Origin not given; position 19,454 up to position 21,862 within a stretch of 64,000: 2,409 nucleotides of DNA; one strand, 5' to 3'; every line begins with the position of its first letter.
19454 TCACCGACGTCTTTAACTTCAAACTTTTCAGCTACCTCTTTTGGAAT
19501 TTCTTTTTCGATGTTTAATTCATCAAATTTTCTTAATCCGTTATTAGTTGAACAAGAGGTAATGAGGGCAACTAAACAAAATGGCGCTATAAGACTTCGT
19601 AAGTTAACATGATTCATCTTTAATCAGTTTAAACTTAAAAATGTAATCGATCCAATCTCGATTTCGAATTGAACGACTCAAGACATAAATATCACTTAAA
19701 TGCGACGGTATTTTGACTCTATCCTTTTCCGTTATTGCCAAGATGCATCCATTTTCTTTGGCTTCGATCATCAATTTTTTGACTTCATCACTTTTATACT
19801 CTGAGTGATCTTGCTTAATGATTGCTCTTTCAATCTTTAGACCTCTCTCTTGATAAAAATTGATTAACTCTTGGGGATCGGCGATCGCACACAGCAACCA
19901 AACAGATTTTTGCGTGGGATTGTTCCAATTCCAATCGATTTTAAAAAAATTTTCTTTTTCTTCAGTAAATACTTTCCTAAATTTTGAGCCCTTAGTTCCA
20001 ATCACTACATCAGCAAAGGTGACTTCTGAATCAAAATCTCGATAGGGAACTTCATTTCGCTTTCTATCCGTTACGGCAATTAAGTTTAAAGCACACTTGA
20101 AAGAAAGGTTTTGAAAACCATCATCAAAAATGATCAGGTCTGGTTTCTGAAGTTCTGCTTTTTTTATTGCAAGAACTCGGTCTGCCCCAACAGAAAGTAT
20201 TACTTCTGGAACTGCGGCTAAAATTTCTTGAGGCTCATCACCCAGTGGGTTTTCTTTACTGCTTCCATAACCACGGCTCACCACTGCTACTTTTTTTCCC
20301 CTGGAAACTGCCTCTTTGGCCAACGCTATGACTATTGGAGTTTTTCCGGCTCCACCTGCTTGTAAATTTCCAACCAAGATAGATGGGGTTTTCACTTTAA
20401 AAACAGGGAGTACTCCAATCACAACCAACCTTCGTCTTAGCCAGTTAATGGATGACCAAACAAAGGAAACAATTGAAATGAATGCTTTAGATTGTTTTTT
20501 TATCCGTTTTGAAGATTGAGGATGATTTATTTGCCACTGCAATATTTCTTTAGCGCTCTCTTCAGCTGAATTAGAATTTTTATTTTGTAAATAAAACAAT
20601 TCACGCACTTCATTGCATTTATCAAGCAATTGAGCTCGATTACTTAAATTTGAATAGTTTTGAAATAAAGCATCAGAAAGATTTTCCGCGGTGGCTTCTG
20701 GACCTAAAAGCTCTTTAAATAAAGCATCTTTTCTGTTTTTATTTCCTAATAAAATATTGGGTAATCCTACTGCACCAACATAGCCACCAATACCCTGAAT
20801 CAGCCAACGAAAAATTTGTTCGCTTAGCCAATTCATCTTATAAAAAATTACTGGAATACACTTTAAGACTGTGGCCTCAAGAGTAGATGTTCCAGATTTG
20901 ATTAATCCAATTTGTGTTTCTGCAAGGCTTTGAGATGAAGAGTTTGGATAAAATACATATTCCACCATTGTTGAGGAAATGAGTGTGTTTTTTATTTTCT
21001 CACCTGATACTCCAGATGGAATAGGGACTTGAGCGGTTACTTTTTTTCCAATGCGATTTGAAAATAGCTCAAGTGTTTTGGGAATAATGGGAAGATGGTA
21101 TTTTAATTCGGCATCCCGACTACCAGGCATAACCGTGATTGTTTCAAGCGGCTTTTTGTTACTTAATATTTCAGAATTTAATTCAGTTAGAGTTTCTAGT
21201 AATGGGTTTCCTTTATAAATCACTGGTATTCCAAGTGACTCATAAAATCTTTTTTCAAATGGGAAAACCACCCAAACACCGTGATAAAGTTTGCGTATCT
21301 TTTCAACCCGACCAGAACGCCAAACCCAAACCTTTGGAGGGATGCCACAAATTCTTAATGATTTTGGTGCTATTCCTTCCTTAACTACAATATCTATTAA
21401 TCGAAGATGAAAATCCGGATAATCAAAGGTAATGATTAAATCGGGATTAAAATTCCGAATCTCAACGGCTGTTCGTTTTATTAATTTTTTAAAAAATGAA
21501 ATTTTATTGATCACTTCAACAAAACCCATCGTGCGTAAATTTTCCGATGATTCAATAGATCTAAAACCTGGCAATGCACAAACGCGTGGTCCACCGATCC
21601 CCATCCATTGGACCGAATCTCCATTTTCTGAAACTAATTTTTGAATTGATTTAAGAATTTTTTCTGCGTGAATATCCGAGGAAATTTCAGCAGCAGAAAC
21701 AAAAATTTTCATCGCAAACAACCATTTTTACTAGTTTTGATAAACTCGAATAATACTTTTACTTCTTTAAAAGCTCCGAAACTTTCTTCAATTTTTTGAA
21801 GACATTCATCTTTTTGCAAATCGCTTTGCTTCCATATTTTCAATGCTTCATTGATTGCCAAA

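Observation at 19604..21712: In-frame LpxB-LpxK fusion joining two consecutive lipid A steps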

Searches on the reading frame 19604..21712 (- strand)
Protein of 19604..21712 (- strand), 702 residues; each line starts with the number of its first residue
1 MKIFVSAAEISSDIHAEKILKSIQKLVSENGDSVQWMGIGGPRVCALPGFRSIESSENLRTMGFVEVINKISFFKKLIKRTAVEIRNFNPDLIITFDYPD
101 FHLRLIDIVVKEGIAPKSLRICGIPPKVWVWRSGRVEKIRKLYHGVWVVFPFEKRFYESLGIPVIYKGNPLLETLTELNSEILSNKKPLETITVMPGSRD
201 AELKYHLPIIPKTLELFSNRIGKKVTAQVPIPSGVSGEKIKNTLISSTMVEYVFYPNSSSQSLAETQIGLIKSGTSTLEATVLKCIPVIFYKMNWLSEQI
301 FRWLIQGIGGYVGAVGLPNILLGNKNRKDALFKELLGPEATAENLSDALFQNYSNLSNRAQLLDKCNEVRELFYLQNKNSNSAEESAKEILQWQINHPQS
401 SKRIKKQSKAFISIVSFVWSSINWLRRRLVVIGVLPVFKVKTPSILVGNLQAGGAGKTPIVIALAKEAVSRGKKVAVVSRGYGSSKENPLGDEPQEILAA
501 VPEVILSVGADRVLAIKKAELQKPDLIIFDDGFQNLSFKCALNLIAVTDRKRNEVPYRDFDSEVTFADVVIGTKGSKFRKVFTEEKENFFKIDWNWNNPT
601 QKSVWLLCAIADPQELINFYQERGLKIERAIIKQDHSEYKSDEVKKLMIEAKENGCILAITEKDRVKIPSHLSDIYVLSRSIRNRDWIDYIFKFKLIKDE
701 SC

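Call 3: search_protein_families(library=pfam, proteins=[window:19604-21712:-], max_evalue=0.01)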
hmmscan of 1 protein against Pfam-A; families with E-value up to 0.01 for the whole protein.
window:19604-21712:- (702 aa): 4 families
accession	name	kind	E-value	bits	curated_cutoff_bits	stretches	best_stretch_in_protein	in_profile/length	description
PF02684.21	LpxB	-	2.7e-65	221.1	22.6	1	3-387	1-370/374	Lipid-A-disaccharide synthetase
PF02606.20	LpxK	-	2.1e-43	149.1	27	1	410-671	3-297/328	Tetraacyldisaccharide-1-P 4'-kinase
PF01656.29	CbiA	-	0.0063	16.9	25.4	0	451-479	6-34/125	CobQ/CobB/MinD/ParA nucleotide binding domain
PF01695.23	IstB_IS21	-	0.0075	16.2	24.1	0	452-478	100-126/238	IstB-like ATP binding protein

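Call 4: search_protein_families(library=ncbifam, proteins=[window:19604-21712:-], max_evalue=0.01)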
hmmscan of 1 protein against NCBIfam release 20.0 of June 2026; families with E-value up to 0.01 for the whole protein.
window:19604-21712:- (702 aa): 6 families
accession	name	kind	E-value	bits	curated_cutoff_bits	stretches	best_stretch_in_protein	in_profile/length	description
TIGR00215.1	lpxB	equivalog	1.9e-49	168.5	190.25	1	3-380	9-373/382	lipid-A-disaccharide synthase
TIGR00682.1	lpxK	equivalog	2.2e-32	112.4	91.95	1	416-678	2-301/324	tetraacyldisaccharide 4'-kinase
NF002173.0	PRK01021.1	equivalog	2.2e-27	95.9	1033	1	2-390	228-603/610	lipid-A-disaccharide synthase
NF001892.0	PRK00652.1-5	equivalog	4.8e-25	88.2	327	1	439-674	49-280/308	tetraacyldisaccharide 4'-kinase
TIGR03492.1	TIGR03492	hypoth_equivalog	4.2e-06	25.7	219.2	1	157-246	175-260/396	lipid-A-disaccharide synthase-related protein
NF033228.1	div_inhib_SidA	equivalog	0.0043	17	35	0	403-419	3-19/29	cell division inhibitor SidA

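Call 6: find_homologous_proteins(query=window:19604-21712:-, max_evalue=1e-10)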
Query window:19604-21712:- (702 aa): 248 proteins with E <= 1e-10 among 8000 candidates; the best 120 are listed.
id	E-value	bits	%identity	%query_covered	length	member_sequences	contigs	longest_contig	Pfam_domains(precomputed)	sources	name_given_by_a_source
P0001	0.0e+0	1572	100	100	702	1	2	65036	PF02606.21,PF02684.22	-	-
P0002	0.0e+0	1403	88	99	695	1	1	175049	PF02606.21,PF02684.22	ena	-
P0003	0.0e+0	1066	67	100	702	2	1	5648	PF02606.21,PF02684.22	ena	-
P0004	0.0e+0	1058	67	99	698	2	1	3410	PF02606.21,PF02684.22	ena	-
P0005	3.7e-298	1009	65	100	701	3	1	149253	PF02606.21,PF02684.22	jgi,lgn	jgi:lipid-A-disaccharide synthase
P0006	2.4e-287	973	63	100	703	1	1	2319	PF02606.21,PF02684.22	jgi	-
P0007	4.4e-273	926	60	99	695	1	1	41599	PF02606.21,PF02684.22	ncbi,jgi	jgi:lipid-A-disaccharide synthase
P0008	2.5e-270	917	59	99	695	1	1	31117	PF02606.21,PF02684.22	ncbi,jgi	jgi:lipid-A-disaccharide synthase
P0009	1.9e-269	914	60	99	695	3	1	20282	PF02606.21,PF02684.22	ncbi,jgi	jgi:lipid-A-disaccharide synthase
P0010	5.1e-267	906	59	99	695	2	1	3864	PF02606.21,PF02684.22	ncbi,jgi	jgi:lipid-A-disaccharide synthase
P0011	2.3e-266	904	58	99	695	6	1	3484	PF02606.21,PF02684.22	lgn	-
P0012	2.5e-194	665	47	99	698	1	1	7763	PF02606.21,PF02684.22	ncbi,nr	ncbi:MAG: tetraacyldisaccharide 4'-kinase [Bdellovibrionales bacterium]|nr:tetraacyldisaccharide 4'-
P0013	1.2e-193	663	48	99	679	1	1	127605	PF02606.21,PF02684.22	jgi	-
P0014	2.8e-193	662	48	99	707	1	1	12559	PF02606.21,PF02684.22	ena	-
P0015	1.6e-191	656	48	99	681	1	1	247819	PF02606.21,PF02684.22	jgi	jgi:lipid-A-disaccharide synthase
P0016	2.6e-191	656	47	99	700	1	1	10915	PF02606.21,PF02684.22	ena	-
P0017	3.1e-191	655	46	99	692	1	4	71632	PF02606.21,PF02684.22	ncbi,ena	-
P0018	1.3e-190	653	48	99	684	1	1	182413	PF02606.21,PF02684.22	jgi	jgi:lipid-A-disaccharide synthase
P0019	2.3e-187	642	48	99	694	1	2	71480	PF02606.21,PF02684.22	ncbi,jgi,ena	jgi:lipid-A-disaccharide synthase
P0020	2.6e-187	642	48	99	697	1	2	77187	PF02606.21,PF02684.22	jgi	jgi:lipid-A-disaccharide synthase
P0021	2.9e-181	622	45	95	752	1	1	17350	PF02606.21,PF02684.22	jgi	jgi:lipid-A-disaccharide synthase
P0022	3.3e-181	622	48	95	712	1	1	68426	PF02606.21,PF02684.22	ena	-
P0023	6.5e-181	621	45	99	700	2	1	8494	PF02606.21,PF02684.22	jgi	jgi:lipid-A-disaccharide synthase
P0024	8.8e-181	621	45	99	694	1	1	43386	PF02606.21,PF02684.22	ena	-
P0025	9.7e-181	621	46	99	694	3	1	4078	PF02606.21,PF02684.22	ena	-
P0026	1.3e-180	620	45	99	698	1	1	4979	PF02606.21,PF02684.22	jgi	jgi:lipid-A-disaccharide synthase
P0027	2.2e-179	616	47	95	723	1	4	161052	PF02606.21,PF02684.22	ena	-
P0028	2.9e-178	612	47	98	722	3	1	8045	PF02606.21,PF02684.22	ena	-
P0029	8.6e-177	608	44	99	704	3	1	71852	PF02606.21,PF02684.22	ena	-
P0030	1.8e-176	606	44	99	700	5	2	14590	PF02606.21,PF02684.22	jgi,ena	-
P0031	2.4e-176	606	45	99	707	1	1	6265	PF02606.21,PF02684.22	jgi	jgi:lipid-A-disaccharide synthase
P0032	3.1e-176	606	43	99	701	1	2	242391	PF02606.21,PF02684.22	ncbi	-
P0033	4.2e-176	605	44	99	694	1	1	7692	PF02606.21,PF02684.22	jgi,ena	jgi:lipid-A-disaccharide synthase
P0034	5.1e-176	605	43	99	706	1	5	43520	PF02606.21,PF02684.22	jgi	jgi:lipid-A-disaccharide synthase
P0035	2.6e-175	603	57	68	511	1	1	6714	PF02606.21,PF02684.22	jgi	-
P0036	5.5e-175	602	44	99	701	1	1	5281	PF02606.21,PF02684.22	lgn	-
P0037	5.7e-174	598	44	99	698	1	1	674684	PF02606.21,PF02684.22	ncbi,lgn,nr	ncbi:MAG: tetraacyldisaccharide 4'-kinase [Bdellovibrionales bacterium]|nr:tetraacyldisaccharide 4'-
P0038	3.5e-173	596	44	99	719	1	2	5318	PF02606.21,PF02684.22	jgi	jgi:lipid-A-disaccharide synthase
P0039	4.0e-173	595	44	97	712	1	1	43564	PF02606.21,PF13439.13,PF02684.22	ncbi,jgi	jgi:lipid-A-disaccharide synthase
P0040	1.3e-172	594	44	99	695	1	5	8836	PF02606.21,PF02684.22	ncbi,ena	-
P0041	1.9e-172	593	46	97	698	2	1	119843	PF02606.21,PF02684.22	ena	-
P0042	3.8e-172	592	45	99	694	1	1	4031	PF02606.21,PF02684.22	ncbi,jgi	jgi:lipid-A-disaccharide synthase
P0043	2.1e-171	590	46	99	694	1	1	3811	PF02606.21,PF02684.22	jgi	-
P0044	4.0e-170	585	44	99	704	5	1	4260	PF02606.21,PF02684.22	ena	-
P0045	8.3e-170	584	43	99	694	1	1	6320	PF02606.21,PF02684.22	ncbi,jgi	jgi:lipid-A-disaccharide synthase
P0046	1.3e-169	584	47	90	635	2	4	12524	PF02606.21,PF02684.22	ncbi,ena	-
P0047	4.3e-169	582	43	99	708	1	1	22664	PF02606.21,PF13439.13,PF02684.22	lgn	-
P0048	3.3e-168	579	44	99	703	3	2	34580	PF02606.21,PF02684.22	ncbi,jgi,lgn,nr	ncbi:tetraacyldisaccharide 4'-kinase [bacterium]|jgi:lipid-A-disaccharide synthase|nr:tetraacyldisac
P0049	2.3e-167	576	43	100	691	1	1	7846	PF02606.21,PF02684.22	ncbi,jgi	jgi:lipid-A-disaccharide synthase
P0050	4.3e-167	575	42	97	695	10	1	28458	PF02606.21,PF02684.22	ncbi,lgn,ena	-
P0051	3.6e-165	569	44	97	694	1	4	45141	PF02606.21,PF02684.22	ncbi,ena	-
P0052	4.1e-165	569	43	99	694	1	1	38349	PF02606.21,PF02684.22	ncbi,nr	ncbi:MAG: tetraacyldisaccharide 4'-kinase [Bdellovibrionales bacterium]|nr:tetraacyldisaccharide 4'-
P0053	5.5e-165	569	44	99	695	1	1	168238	PF02606.21,PF02684.22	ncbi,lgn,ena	-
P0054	3.8e-164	566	42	97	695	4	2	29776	PF02606.21,PF02684.22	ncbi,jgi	jgi:lipid-A-disaccharide synthase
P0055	4.1e-164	566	42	97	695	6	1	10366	PF02606.21,PF02684.22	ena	-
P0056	1.6e-163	564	42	99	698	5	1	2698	PF02606.21,PF02684.22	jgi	jgi:lipid-A-disaccharide synthase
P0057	3.8e-163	562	44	99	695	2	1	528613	PF02606.21,PF02684.22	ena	-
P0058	5.4e-161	555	44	99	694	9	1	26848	PF02606.21,PF02684.22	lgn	-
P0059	5.2e-158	545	47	83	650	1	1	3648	PF02606.21,PF02684.22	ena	-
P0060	1.1e-154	534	42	95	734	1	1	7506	PF02606.21,PF02684.22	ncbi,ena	-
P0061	8.9e-148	512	40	99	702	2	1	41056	PF02606.21,PF02684.22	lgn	-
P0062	1.2e-146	508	55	60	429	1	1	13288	PF02606.21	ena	-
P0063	2.4e-143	497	56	59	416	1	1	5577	PF02606.21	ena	-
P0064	2.8e-142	493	42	95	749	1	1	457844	PF02606.21,PF02684.22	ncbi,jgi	jgi:lipid-A-disaccharide synthase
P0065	1.1e-138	482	40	98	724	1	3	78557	PF02606.21,PF02684.22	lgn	-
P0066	5.8e-131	456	39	95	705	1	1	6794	PF02606.21,PF02684.22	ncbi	-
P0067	9.7e-117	409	36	95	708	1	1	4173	PF02606.21,PF02684.22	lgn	-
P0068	1.1e-116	409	36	99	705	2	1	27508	PF02606.21,PF02684.22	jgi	-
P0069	3.7e-108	381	36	97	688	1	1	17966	PF02606.21,PF02684.22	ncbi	-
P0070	5.5e-106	374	44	62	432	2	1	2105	PF02684.22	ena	-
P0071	9.1e-102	360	47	59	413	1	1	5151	PF02684.22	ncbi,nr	ncbi:MAG: hypothetical protein EBX52_06275, partial [Proteobacteria bacterium]|nr:hypothetical prote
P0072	2.3e-100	355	34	97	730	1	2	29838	PF02606.21,PF02684.22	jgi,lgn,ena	-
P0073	4.1e-99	351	33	97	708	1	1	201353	PF02606.21,PF02684.22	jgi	jgi:lipid-A-disaccharide synthase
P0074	1.0e-96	343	31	95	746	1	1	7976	PF02606.21,PF13439.13,PF02684.22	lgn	-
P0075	9.7e-96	340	34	95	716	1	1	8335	PF02606.21,PF02684.22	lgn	-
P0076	1.1e-94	336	33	95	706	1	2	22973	PF02606.21,PF02684.22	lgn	-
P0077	5.8e-92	327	32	95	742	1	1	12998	PF02606.21,PF02684.22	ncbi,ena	-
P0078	5.8e-91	324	32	97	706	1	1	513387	PF02606.21,PF02684.22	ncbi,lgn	-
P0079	2.3e-89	319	33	95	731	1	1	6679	PF02606.21,PF02684.22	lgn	-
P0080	2.8e-89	318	32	96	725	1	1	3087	PF02606.21,PF02684.22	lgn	-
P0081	5.7e-89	317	46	49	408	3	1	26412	PF02684.22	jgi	jgi:lipid-A-disaccharide synthase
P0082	1.1e-87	313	43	57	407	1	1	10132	PF02684.22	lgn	-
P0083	2.9e-87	312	45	51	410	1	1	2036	PF02684.22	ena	-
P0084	3.2e-86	308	32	95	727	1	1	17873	PF02606.21,PF13439.13,PF02684.22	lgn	-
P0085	3.2e-86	308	32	95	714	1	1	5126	PF02606.21,PF13439.13,PF02684.22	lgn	-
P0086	7.5e-84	300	31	95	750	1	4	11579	PF02606.21,PF02684.22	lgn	-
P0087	1.8e-83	299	33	95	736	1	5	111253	PF02606.21,PF02684.22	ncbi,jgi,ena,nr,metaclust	ncbi:MAG: hypothetical protein A2428_05035 [Bdellovibrionales bacterium RIFOXYC1_FULL_54_43]|nr:MAG:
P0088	1.8e-83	299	33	95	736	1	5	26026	PF02606.21,PF02684.22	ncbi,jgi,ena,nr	ncbi:MAG TPA: lipid-A-disaccharide synthase [Bdellovibrionota bacterium]|nr:lipid-A-disaccharide syn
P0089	3.0e-83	298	31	95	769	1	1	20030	PF02606.21,PF02684.22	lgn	-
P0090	2.0e-81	292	31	95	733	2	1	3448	PF02606.21,PF02684.22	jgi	jgi:lipid-A-disaccharide synthase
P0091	7.4e-81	290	32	95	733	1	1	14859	PF02606.21,PF02684.22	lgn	-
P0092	1.8e-77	279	31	96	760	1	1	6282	PF02606.21,PF02684.22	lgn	-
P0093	1.1e-76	277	30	95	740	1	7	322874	PF02606.21,PF02684.22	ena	-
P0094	6.6e-74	268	29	95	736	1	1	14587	PF02606.21,PF02684.22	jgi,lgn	-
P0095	1.6e-73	266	31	95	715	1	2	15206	PF02606.21,PF02684.22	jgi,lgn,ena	-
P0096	3.1e-61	226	35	56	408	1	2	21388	PF02684.22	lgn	-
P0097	2.0e-59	220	35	56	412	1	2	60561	PF02684.22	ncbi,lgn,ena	ncbi:MAG: lipid-A-disaccharide synthase [Bdellovibrionota bacterium]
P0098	6.1e-59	218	35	56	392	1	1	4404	PF02684.22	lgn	-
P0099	6.5e-59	218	32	56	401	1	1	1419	PF02684.22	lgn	-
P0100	7.4e-59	218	35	53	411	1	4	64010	PF02684.22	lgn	-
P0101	3.2e-57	212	28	86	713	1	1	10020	PF02606.21,PF02684.22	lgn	-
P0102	8.8e-57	211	33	56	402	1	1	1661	PF02684.22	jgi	jgi:lipid-A-disaccharide synthase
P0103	1.2e-56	210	35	53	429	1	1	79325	PF02684.22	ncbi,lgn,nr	ncbi:MAG: lipid-A-disaccharide synthase [Methylotenera sp.]|nr:lipid-A-disaccharide synthase [Oligof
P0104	3.2e-54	202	34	56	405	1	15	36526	PF02684.22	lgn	-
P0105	6.1e-54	202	36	56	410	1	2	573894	PF02684.22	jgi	jgi:lipid-A-disaccharide synthase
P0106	1.9e-53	200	31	56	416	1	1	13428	PF02684.22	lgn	-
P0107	4.4e-53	199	33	56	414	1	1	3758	PF02684.22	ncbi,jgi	jgi:lipid-A-disaccharide synthase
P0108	2.3e-52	196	35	49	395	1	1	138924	PF02684.22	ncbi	-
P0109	8.4e-52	194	33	55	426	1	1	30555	PF02684.22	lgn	-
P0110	2.4e-51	193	34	53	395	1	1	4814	PF02684.22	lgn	-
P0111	8.3e-51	191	36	46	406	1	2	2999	PF02684.22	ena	-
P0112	8.9e-51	191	32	56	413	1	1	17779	PF02684.22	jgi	jgi:lipid-A-disaccharide synthase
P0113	9.2e-51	191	32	56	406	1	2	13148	PF02684.22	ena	-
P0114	3.1e-50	189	32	56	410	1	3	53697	PF02684.22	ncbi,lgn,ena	-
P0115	3.7e-50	189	34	52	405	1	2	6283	PF02684.22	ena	-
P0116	5.5e-50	188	34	56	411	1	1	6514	PF02684.22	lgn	-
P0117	2.4e-49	186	33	53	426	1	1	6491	PF02684.22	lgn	-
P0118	2.5e-49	186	33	56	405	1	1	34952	PF02684.22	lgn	-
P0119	2.6e-49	186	34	50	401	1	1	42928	PF02684.22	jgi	-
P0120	1.2e-48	184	34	56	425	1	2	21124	PF02684.22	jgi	jgi:lipid-A-disaccharide synthase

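Call 14: search_solved_structures(query=window:19604-21712:-, max_evalue=0.001, show_alignments=3)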
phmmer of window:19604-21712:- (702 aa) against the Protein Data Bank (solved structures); distinct sequences matched with E-value up to 0.001: 4.
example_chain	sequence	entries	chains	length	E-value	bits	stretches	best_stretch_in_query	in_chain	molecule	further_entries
5w8n_A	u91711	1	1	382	4.1e-23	84.7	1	5-370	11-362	Lipid-A-disaccharide synthase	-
5w8s_A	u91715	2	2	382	5.5e-23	84.3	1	5-370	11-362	Lipid-A-disaccharide synthase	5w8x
4ehw_A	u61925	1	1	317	2.9e-10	42.3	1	415-549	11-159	Tetraacyldisaccharide 4'-kinase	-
4ehx_A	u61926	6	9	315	2.9e-10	42.2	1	416-548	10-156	Tetraacyldisaccharide 4'-kinase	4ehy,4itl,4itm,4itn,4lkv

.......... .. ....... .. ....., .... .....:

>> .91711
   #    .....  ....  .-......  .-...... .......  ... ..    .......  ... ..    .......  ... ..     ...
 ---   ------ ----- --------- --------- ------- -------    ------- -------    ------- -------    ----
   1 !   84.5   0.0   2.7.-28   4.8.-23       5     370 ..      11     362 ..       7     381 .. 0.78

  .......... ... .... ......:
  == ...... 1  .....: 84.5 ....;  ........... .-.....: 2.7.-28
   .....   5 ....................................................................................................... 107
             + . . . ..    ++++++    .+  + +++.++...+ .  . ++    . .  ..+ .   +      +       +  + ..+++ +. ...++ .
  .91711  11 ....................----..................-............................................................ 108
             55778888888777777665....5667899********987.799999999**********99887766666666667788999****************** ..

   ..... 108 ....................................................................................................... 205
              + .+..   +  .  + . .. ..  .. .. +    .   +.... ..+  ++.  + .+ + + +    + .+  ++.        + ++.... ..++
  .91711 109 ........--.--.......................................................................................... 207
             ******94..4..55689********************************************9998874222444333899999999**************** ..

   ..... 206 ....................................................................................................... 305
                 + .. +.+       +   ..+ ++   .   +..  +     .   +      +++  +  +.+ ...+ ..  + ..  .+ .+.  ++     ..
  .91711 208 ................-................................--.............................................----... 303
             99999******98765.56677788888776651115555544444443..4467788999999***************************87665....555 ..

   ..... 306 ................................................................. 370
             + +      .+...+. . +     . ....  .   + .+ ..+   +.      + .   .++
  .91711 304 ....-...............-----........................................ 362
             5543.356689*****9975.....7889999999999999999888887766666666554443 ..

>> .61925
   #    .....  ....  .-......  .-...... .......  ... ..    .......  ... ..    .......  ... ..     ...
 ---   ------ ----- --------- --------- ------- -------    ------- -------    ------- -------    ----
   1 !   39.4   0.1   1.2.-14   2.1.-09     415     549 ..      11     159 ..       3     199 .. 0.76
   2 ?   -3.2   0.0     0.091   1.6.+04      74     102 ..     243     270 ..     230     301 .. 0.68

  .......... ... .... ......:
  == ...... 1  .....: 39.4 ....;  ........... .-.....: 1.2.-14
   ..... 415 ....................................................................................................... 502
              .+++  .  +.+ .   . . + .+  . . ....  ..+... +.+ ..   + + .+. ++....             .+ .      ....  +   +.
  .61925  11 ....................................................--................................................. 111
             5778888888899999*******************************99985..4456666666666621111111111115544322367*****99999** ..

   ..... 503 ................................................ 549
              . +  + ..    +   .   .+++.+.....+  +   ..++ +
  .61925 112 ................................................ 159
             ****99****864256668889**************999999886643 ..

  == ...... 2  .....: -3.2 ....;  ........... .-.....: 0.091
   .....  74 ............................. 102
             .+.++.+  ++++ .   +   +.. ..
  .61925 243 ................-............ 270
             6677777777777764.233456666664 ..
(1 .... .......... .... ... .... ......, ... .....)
